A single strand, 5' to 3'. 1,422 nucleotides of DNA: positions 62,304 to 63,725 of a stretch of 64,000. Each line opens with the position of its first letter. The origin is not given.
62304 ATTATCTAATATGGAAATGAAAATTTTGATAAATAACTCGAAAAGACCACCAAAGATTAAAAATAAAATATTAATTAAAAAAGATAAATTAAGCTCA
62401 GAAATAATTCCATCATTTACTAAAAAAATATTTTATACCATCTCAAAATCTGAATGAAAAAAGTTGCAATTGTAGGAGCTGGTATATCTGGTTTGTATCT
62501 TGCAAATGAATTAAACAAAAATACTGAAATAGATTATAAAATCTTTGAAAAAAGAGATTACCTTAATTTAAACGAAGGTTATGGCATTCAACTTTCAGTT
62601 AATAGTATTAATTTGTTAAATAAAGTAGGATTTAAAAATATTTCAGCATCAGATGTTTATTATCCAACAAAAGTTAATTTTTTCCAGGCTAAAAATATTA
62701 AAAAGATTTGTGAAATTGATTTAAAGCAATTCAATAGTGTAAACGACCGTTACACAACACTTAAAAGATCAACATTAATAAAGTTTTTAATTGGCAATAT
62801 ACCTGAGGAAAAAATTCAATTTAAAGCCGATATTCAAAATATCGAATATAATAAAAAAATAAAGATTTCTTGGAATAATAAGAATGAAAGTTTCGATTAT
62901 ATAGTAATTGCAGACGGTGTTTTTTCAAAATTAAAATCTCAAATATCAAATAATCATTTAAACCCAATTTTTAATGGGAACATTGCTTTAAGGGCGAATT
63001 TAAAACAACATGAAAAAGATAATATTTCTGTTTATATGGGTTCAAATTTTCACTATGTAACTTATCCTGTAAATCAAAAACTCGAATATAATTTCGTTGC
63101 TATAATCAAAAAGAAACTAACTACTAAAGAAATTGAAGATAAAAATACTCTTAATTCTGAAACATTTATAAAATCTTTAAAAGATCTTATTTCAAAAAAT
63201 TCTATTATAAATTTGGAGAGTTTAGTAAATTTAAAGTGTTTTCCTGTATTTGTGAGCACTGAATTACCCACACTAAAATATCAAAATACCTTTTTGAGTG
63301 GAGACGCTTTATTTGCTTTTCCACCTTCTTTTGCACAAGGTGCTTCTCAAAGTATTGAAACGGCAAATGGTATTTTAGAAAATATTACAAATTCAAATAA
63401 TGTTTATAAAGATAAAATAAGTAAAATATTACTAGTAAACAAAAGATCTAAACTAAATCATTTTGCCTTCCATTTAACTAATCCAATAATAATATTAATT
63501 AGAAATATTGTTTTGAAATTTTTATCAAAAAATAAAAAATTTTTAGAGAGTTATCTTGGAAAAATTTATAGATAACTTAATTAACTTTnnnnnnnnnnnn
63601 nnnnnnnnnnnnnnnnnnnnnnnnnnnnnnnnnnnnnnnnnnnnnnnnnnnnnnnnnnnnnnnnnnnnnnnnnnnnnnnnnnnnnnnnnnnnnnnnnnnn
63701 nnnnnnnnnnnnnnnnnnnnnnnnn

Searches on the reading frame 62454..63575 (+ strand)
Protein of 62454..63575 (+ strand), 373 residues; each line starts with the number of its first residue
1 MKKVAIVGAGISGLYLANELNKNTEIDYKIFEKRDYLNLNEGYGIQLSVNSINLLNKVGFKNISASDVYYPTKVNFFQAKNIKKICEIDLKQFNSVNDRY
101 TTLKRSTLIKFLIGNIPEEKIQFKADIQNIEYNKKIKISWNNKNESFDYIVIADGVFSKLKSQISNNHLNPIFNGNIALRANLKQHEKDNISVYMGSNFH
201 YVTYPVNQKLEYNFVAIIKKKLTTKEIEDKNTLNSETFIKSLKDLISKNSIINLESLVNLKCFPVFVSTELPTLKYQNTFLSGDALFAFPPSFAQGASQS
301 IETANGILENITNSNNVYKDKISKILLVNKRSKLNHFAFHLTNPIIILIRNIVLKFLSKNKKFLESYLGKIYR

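Call 12: search_protein_families(library=pfam, proteins=[window:62454-63575:+])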
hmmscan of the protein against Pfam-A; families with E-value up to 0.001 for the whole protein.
window:62454-63575:+ (373 aa): 2 families
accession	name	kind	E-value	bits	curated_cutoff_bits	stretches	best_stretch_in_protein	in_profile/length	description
PF01494.25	FAD_binding_3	-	5.4e-08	32.9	22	1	3-303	3-310/349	FAD binding domain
PF13450.12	NAD_binding_8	-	1.2e-05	26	21.9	1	6-37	1-31/68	NAD(P)-binding Rossmann-like domain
